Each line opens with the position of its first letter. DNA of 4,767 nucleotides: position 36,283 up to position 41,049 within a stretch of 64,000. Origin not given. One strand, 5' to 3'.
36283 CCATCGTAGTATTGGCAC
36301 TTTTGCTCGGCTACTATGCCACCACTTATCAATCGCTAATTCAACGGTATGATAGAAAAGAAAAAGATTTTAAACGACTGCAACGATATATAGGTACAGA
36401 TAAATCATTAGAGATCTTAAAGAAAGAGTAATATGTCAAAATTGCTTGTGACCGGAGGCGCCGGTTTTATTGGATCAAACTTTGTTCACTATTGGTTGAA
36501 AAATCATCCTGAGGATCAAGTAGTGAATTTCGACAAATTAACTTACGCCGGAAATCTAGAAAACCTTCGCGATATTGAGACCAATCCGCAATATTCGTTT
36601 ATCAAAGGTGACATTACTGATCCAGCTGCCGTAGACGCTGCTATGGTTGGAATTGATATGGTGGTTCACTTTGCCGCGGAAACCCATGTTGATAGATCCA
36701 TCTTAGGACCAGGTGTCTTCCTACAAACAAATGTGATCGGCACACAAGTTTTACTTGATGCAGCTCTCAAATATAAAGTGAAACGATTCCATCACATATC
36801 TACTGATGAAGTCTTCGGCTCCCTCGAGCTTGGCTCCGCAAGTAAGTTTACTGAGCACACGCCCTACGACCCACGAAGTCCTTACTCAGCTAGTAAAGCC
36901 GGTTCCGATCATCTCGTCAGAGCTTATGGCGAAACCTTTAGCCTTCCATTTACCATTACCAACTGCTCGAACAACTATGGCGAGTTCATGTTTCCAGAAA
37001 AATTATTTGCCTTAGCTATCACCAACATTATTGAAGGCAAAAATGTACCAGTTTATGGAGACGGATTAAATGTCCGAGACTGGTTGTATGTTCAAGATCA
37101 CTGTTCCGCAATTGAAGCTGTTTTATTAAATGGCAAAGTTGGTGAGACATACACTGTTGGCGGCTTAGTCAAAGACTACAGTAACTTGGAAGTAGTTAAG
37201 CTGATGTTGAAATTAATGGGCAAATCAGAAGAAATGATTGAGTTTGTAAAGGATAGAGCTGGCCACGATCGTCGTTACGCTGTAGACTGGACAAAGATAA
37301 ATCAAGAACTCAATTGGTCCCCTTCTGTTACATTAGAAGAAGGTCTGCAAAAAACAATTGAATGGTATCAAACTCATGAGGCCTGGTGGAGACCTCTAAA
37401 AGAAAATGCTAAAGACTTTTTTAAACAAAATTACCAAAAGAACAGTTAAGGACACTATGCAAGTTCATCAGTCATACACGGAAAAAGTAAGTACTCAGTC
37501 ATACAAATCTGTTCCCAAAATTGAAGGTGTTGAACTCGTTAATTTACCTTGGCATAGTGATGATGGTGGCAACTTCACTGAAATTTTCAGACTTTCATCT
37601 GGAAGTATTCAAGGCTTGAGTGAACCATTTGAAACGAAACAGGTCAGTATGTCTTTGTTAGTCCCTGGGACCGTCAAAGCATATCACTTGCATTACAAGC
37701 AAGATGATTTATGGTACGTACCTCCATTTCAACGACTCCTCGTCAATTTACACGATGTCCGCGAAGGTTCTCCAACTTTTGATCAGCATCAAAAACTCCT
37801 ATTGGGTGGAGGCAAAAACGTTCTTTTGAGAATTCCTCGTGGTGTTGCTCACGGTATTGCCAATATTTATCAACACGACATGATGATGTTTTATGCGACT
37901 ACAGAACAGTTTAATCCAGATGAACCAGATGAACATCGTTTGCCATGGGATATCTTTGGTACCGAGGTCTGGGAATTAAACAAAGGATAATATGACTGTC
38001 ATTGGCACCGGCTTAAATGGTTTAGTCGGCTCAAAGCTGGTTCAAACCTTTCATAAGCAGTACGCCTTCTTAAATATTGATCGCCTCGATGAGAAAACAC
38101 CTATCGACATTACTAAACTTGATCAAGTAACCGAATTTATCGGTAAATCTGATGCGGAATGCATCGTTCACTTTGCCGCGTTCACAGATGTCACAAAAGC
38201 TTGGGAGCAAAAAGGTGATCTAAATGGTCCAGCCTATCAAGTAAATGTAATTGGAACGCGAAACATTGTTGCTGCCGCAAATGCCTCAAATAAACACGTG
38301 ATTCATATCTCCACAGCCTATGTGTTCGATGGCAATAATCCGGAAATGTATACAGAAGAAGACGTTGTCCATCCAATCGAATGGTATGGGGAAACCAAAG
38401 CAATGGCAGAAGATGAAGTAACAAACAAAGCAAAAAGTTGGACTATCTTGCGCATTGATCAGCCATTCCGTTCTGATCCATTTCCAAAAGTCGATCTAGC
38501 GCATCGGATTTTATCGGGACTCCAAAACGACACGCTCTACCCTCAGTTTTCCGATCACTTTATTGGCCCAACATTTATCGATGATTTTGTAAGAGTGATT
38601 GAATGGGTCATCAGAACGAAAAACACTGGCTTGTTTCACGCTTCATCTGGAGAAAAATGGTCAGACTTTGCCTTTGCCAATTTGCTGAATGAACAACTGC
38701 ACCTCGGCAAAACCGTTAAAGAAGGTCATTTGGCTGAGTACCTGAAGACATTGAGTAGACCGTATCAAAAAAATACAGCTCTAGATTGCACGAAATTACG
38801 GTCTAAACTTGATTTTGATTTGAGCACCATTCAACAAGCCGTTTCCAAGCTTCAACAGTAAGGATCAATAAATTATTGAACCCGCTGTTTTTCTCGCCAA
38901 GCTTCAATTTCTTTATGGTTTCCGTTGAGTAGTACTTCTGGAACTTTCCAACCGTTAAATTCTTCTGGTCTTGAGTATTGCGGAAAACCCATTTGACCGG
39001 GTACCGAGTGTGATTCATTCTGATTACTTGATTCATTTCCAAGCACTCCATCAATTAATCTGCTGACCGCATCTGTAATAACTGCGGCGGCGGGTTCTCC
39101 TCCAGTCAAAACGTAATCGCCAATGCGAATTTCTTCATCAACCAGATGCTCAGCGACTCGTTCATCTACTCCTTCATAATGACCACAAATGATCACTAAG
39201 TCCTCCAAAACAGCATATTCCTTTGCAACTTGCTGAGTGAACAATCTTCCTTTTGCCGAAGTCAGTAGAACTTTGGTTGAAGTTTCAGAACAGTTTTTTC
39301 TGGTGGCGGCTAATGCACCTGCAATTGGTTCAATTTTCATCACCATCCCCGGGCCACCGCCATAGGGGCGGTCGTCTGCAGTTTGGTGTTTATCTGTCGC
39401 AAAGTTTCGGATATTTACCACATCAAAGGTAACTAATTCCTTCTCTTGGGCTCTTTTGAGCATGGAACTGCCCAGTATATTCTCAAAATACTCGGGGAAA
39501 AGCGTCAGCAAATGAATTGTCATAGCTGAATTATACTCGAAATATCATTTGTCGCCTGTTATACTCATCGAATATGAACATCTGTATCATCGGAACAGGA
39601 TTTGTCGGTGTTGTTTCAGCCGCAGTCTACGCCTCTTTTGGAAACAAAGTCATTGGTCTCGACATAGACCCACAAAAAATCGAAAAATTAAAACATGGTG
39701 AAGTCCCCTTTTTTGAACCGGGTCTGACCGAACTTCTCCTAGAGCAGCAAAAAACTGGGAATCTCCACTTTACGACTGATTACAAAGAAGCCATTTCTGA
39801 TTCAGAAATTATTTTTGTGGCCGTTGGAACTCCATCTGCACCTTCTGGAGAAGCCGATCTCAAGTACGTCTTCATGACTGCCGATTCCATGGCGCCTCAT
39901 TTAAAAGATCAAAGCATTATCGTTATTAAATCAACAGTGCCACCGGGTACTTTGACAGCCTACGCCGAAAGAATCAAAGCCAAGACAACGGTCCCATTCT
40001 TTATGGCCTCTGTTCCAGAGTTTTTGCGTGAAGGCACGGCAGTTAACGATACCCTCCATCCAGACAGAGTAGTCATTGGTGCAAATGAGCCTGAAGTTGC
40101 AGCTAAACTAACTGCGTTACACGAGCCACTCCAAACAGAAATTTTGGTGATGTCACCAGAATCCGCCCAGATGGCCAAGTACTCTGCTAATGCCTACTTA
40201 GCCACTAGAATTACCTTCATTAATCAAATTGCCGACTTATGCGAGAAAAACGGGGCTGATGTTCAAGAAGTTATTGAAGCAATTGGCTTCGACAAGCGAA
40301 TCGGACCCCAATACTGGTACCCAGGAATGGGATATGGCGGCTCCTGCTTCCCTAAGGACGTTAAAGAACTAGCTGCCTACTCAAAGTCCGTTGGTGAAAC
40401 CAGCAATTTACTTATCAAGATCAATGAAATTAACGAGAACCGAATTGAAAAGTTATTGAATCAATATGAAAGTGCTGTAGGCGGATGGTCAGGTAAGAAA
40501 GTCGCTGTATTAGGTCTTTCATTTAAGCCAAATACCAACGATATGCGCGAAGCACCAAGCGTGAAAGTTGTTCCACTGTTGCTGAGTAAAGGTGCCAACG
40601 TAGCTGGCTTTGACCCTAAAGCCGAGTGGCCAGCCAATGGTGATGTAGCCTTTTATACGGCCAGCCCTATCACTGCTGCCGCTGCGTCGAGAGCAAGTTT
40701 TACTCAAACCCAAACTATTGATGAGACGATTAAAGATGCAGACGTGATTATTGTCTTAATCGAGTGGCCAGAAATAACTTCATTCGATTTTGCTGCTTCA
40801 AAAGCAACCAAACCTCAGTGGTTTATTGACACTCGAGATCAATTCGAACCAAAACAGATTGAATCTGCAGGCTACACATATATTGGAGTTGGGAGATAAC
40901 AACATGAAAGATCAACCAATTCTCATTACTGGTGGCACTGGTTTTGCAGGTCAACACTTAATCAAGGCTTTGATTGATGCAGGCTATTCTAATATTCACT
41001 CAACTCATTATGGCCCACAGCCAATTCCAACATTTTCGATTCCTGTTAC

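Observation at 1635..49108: Extreme expansion of GT-C-type polytopic membrane glycosyltransferases (about 15 genes, seven PMT_2/ArnT-like)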

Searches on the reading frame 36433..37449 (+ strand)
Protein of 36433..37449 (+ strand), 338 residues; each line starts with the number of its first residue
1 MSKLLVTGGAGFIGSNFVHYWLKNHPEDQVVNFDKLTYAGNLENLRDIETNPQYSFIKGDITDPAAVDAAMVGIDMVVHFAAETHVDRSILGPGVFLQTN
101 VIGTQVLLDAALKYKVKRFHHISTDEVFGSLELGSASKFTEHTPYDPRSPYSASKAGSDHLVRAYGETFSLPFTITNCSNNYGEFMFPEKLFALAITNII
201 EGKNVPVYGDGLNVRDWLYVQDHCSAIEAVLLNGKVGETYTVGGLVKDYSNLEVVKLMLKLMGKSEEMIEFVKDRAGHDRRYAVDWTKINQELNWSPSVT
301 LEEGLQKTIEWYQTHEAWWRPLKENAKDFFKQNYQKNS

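Call 5: search_protein_families(library=pfam, proteins=[window:36433-37449:+], max_evalue=0.01)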
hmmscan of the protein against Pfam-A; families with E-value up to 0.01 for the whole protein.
window:36433-37449:+ (338 aa): 10 families
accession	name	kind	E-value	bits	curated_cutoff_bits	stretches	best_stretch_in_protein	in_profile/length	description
PF16363.11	GDP_Man_Dehyd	-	6.8e-81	272.7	27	1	5-308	1-332/332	GDP-mannose 4,6 dehydratase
PF01370.27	Epimerase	-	4.7e-64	216.5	20.9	1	5-243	2-240/240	NAD dependent epimerase/dehydratase family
PF01073.25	3Beta_HSD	-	4.7e-22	78.8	22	1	5-222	1-220/280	3-beta hydroxysteroid dehydrogenase/isomerase family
PF02719.21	Polysacc_synt_2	-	1e-16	61.4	20.2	1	4-139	1-143/293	Polysaccharide biosynthesis protein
PF07993.18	NAD_binding_4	-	1.2e-15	57.9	20.1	1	6-180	1-206/258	Male sterility protein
PF04321.23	RmlD_sub_bind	-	2.2e-13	50.4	27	1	3-169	2-143/287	RmlD substrate binding domain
PF13460.12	NAD_binding_10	-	3.3e-09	37.3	27.2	1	8-164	1-133/184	NAD(P)H-binding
PF19346.4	DUF5924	-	4.1e-05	23.3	27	1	169-232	95-154/259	Family of unknown function (DUF5924)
PF00106.31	adh_short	-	0.00013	22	26.6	0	4-74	3-71/195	short chain dehydrogenase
PF05368.20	NmrA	-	0.0035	17.4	27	1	2-264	3-236/298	NmrA-like family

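Call 60: search_protein_families(library=ncbifam, proteins=[window:36433-37449:+], max_evalue=1e-8)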
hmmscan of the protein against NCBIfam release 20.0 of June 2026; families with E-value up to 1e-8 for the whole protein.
window:36433-37449:+ (338 aa): 23 families
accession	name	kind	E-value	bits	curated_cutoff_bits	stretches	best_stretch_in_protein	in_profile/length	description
TIGR01181.1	dTDP_gluc_dehyt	equivalog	5.7e-142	472.5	365.1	1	3-322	1-321/321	dTDP-glucose 4,6-dehydratase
NF007490.0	PRK10084.1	subfamily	2.1e-112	375.7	649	1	3-335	2-358/361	dTDP-glucose 4,6-dehydratase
NF007582.0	PRK10217.1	equivalog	1.5e-105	353.2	698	1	1-325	1-344/355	dTDP-glucose 4,6-dehydratase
TIGR04180.1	EDH_00030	hypoth_equivalog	1.1e-41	142.9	475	1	5-298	2-295/297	NAD-dependent 4,6-dehydratase LegB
TIGR01179.1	galE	equivalog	1.6e-37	129.1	262.3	1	3-316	1-329/332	UDP-glucose 4-epimerase GalE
TIGR02622.1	CDP_4_6_dhtase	equivalog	2.2e-23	83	278.45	1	3-315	6-333/352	CDP-glucose 4,6-dehydratase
NF007956.0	PRK10675.1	subfamily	2.3e-22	79.6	394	1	3-157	2-155/338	UDP-glucose 4-epimerase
TIGR03466.1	HpnA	hypoth_equivalog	3.5e-21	75.4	367.65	1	3-247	2-231/327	hopanoid-associated sugar epimerase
TIGR02197.1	heptose_epim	equivalog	6.3e-21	74.9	274.6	1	4-313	1-314/316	ADP-glyceromanno-heptose 6-epimerase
TIGR03589.1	PseB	equivalog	1.6e-18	66.7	407.75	1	3-141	6-142/324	UDP-N-acetylglucosamine 4,6-dehydratase (inverting)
NF011728.1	PRK15181.1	equivalog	1.3e-16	60.5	760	1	3-314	17-339/348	Vi polysaccharide biosynthesis UDP-N-acetylglucosaminuronic acid C-4 epimerase TviC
NF042422.1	oxyalk_red_OleD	equivalog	4.3e-16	59.2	580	1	3-164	2-152/329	2-alkyl-3-oxoalkanoate reductase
NF052578.1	StrlDmthSdmBMthl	equivalog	2e-14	54.1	600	1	5-247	4-232/328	sterol demethylase protein SdmB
TIGR01472.1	gmd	equivalog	2.5e-14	53.3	415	1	41-267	38-273/342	GDP-mannose 4,6-dehydratase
NF008872.0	PRK11908.1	equivalog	5e-14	52.1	294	1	1-319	1-342/349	bifunctional UDP-4-keto-pentose/UDP-xylose synthase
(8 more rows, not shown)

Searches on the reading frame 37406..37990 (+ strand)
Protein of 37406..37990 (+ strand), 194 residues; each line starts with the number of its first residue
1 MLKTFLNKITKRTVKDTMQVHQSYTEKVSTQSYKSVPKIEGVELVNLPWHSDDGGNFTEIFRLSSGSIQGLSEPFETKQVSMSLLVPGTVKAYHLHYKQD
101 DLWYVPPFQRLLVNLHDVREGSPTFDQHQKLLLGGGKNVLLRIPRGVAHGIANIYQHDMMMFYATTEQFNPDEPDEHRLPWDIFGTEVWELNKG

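Call 6: search_protein_families(library=pfam, proteins=[window:37406-37990:+], max_evalue=0.01)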
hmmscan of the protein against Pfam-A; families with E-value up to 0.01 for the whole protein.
window:37406-37990:+ (194 aa): 2 families
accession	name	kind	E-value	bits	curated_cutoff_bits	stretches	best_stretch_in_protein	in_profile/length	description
PF00908.23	dTDP_sugar_isom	-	8e-15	55.4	27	1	38-179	3-141/168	dTDP-4-dehydrorhamnose 3,5-epimerase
PF14667.12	Polysacc_synt_C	-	1.2e-06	29.1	28.7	1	51-176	2-110/111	Polysaccharide biosynthesis C-terminal domain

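Call 78: search_protein_families(library=ncbifam, proteins=[window:37406-37990:+], max_evalue=1e-30)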
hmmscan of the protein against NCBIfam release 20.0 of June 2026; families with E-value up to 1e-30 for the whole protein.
window:37406-37990:+ (194 aa): 0 families

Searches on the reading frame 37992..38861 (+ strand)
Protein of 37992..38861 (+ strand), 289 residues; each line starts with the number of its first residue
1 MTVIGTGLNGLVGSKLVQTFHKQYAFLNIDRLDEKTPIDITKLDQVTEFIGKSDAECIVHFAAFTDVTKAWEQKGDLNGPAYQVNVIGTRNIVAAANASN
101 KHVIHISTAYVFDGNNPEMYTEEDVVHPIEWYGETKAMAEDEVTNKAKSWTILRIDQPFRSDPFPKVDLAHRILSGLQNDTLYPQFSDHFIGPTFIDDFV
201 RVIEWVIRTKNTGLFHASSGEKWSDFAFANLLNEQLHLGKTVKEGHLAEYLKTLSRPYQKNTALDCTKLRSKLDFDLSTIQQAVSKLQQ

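Call 6: search_protein_families(library=pfam, proteins=[window:37992-38861:+], max_evalue=0.01)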
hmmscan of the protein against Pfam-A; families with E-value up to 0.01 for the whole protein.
window:37992-38861:+ (289 aa): 7 families
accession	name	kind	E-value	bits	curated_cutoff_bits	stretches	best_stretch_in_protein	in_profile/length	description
PF04321.23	RmlD_sub_bind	-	1.7e-45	155.7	27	1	1-286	1-280/287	RmlD substrate binding domain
PF01370.27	Epimerase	-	2e-18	67.1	20.9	1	6-150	4-160/240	NAD dependent epimerase/dehydratase family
PF16363.11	GDP_Man_Dehyd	-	6e-15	56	27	1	38-278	59-322/332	GDP-mannose 4,6 dehydratase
PF01073.25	3Beta_HSD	-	5.7e-09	35.8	22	1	36-145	50-159/280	3-beta hydroxysteroid dehydrogenase/isomerase family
PF07993.18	NAD_binding_4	-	4.6e-08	33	20.1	1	55-154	89-203/258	Male sterility protein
PF02719.21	Polysacc_synt_2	-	7.8e-06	25.7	20.2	1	38-148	61-154/293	Polysaccharide biosynthesis protein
PF13460.12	NAD_binding_10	-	7.6e-05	23.1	27.2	1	38-155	46-143/184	NAD(P)H-binding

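Call 78: search_protein_families(library=ncbifam, proteins=[window:37992-38861:+], max_evalue=1e-30)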
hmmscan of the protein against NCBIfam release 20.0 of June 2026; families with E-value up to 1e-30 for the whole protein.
window:37992-38861:+ (289 aa): 1 family
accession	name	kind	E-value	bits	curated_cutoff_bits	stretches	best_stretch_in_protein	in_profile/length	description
TIGR01214.1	rmlD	equivalog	3.4e-41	141.2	224.05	1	4-286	3-280/285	dTDP-4-dehydrorhamnose reductase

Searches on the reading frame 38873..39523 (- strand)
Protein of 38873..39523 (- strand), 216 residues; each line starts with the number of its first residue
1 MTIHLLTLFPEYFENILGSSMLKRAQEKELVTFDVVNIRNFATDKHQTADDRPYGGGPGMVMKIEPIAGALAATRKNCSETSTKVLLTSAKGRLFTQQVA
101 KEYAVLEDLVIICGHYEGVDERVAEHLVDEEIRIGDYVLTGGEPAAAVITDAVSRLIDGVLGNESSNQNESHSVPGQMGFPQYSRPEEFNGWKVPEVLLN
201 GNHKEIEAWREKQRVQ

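Call 6: search_protein_families(library=pfam, proteins=[window:38873-39523:-], max_evalue=0.01)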
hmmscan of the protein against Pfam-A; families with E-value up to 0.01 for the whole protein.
window:38873-39523:- (216 aa): 1 family
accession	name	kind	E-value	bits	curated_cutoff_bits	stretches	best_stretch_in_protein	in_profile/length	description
PF01746.26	tRNA_m1G_MT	-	6.3e-56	189.6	27.3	1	23-214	2-186/195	tRNA (Guanine-1)-methyltransferase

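Call 17: list_cluster_members(proteins=[P0001, P0002, P0004, window:38873-39523:-, window:56555-58222:-, window:47555-49108:+, window:9074-10312:-, window:19222-20496:+, window:46307-47551:+, window:4196-5509:-])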
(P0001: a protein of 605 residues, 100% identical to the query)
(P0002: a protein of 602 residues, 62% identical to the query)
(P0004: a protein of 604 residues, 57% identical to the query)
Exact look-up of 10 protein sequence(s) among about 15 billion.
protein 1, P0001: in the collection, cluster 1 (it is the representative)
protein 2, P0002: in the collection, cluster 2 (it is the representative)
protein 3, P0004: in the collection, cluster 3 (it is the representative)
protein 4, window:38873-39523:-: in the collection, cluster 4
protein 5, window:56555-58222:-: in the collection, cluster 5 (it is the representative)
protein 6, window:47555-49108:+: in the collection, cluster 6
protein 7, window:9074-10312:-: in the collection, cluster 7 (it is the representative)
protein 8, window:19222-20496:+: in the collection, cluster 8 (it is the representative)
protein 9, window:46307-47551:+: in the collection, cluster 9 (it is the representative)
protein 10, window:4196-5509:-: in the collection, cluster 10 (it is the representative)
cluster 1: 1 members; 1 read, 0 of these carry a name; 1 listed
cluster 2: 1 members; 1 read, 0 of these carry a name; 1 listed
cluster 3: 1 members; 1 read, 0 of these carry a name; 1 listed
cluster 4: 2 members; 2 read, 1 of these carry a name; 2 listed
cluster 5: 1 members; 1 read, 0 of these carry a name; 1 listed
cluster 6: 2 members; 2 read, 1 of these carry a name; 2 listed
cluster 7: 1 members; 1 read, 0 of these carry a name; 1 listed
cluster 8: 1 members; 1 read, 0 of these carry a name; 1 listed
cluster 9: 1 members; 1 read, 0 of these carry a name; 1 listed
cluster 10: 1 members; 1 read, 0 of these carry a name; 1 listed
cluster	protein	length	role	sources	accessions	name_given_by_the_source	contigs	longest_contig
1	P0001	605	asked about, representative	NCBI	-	-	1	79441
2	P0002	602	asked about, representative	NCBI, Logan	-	-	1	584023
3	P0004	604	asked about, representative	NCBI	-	-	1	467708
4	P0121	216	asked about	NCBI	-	-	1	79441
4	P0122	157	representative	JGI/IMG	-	tRNA (guanine37-N1)-methyltransferase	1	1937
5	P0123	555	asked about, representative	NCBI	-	-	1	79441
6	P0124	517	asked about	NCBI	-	-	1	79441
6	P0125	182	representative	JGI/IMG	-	hypothetical protein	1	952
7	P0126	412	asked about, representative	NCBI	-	-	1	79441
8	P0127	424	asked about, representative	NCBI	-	-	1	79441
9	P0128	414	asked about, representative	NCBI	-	-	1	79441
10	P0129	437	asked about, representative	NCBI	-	-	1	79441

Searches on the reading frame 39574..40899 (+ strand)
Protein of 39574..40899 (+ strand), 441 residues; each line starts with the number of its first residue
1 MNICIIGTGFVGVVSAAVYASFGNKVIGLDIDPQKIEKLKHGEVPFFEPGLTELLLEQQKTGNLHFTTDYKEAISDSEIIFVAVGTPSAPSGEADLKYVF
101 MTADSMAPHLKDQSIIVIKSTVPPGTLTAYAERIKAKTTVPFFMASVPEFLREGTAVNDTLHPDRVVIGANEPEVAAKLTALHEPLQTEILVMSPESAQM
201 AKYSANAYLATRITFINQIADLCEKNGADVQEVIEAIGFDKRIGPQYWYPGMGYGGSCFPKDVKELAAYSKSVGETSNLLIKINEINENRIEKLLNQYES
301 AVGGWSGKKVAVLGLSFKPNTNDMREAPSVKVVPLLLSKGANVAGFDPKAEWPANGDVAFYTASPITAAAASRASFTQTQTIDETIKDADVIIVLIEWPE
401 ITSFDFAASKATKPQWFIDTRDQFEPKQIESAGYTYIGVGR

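Call 6: search_protein_families(library=pfam, proteins=[window:39574-40899:+], max_evalue=0.01)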
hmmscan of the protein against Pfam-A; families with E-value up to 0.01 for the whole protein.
window:39574-40899:+ (441 aa): 9 families
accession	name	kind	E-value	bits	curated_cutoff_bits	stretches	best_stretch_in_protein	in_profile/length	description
PF03721.20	UDPG_MGDP_dh_N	-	3.4e-62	209.8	27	1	1-180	1-185/187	UDP-glucose/GDP-mannose dehydrogenase family, NAD binding domain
PF00984.24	UDPG_MGDP_dh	-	1.3e-33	115.4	25.4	1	196-288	1-93/94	UDP-glucose/GDP-mannose dehydrogenase family, central domain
PF03720.21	UDPG_MGDP_dh_C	-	2.3e-23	82.9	30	1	311-425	1-102/103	UDP-glucose/GDP-mannose dehydrogenase family, UDP binding domain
PF03807.23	F420_oxidored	-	4.6e-07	30.8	21.6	0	3-89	2-72/94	NADP oxidoreductase coenzyme F420-dependent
PF03446.21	NAD_binding_2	-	3.6e-06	27.5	21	1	2-138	1-111/161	NAD binding domain of 6-phosphogluconate dehydrogenase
PF01262.27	AlaDh_PNT_C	-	2.7e-05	24.2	23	1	2-88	30-104/214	Alanine dehydrogenase/PNT, C-terminal domain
PF02737.24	3HCDH_N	-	0.00037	20.9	22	1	3-84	2-86/180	3-hydroxyacyl-CoA dehydrogenase, NAD binding domain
PF01210.29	NAD_Gly3P_dh_N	-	0.00073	20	23.1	1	2-87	1-80/158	NAD-dependent glycerol-3-phosphate dehydrogenase N-terminus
PF02826.25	2-Hacid_dh_C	-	0.0021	17.9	25.1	0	2-45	38-81/178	D-isomer specific 2-hydroxyacid dehydrogenase, NAD binding domain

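Call 78: search_protein_families(library=ncbifam, proteins=[window:39574-40899:+], max_evalue=1e-30)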
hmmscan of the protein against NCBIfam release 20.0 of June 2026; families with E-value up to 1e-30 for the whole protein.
window:39574-40899:+ (441 aa): 6 families
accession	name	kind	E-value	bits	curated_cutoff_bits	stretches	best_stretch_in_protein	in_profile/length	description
TIGR03026.1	NDP-sugDHase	subfamily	1.7e-127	425.6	189.8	1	1-421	1-412/413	nucleotide sugar dehydrogenase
NF047673.2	TeichurnBiosyTuaD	equivalog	6.3e-125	417.7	700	1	2-441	3-431/439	UDP-glucose 6-dehydrogenase TuaD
NF041297.1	UDPGDh_AglM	equivalog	1.3e-93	314.2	670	1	1-427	1-420/429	UDP-glucose 6-dehydrogenase AglM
NF040825.1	UDPMaNacDH_Arch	equivalog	3.5e-46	157.9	750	1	1-349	1-350/418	UDP-N-acetyl-D-mannosamine dehydrogenase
NF008286.0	PRK11064.1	equivalog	7.8e-43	146.6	459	1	2-421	5-416/420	UDP-N-acetyl-D-mannosamine dehydrogenase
NF011631.0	PRK15057.1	equivalog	4e-39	134.8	757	1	1-348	1-337/388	UDP-glucose 6-dehydrogenase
